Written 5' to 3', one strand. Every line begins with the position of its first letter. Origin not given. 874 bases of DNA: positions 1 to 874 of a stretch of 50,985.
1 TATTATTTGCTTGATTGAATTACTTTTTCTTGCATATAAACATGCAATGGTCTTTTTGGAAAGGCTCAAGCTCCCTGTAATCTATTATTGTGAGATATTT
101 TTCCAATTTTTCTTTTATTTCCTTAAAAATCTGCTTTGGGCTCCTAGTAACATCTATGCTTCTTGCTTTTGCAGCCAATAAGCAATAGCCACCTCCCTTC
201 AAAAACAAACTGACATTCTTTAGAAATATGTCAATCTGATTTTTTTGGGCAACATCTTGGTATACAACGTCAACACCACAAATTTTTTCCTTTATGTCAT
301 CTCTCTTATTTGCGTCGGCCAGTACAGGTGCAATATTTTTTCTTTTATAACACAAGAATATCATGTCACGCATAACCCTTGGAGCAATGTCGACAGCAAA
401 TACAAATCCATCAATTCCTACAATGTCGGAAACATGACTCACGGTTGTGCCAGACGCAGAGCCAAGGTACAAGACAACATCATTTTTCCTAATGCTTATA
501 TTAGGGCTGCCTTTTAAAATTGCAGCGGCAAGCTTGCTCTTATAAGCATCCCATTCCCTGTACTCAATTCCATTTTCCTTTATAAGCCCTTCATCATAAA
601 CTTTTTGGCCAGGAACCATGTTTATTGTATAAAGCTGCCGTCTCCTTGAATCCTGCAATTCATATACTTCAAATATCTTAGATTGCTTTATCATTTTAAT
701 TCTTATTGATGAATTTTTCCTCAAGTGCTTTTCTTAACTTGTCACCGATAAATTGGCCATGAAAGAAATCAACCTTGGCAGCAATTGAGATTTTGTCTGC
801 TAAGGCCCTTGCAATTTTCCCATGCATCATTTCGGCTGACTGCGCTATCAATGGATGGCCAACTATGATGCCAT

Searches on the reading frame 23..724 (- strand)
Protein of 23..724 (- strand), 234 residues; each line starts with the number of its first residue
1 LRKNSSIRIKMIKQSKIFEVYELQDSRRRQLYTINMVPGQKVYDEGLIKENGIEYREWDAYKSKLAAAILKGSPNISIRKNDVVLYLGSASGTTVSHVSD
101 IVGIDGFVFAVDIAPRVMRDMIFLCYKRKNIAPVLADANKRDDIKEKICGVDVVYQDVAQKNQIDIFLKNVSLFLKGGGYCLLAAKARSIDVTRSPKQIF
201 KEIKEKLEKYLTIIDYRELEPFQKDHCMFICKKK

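Call 63: search_protein_families(library=pfam, alignment_id=A4, max_evalue=0.00001)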
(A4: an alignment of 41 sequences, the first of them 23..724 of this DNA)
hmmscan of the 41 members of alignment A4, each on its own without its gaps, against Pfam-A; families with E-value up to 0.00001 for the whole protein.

A. member 1, window:23-724:- (234 aa): 1 family
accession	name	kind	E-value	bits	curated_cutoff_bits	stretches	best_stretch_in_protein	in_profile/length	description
PF01269.23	Fibrillarin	-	9.2e-79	264.2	27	1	14-233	4-225/227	Fibrillarin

B. families by the number of members that match (of 41 scanned): 55 families (the first 25 are shown)
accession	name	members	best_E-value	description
PF12704.14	MacB_PCD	3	1.9e-26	MacB-like periplasmic core domain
PF02687.27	FtsX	3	7.3e-20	FtsX-like permease C-terminal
PF05175.20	MTS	2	1.9e-44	Methyltransferase small domain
PF00005.33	ABC_tran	2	3.9e-43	ABC transporter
PF02355.23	SecD_SecF_C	2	1.3e-28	Protein export membrane protein SecD/SecF, C-terminal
PF13847.12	Methyltransf_31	2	3.7e-13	Methyltransferase domain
PF13649.12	Methyltransf_25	2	1.2e-10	Methyltransferase domain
PF08241.18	Methyltransf_11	2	6.9e-09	Methyltransferase domain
PF06418.20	CTP_synth_N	1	5.9e-108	CTP synthase N-terminus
PF03109.22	ABC1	1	2.3e-84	ABC1 atypical kinase-like domain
PF02110.20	HK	1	3.1e-81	Hydroxyethylthiazole kinase family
PF01269.23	Fibrillarin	1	9.2e-79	Fibrillarin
PF01380.27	SIS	1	8.7e-61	SIS domain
PF01949.23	Endo_dU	1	6e-60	Endonuclease dU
PF02581.23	TMP-TENI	1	2.6e-58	Thiamine monophosphate synthase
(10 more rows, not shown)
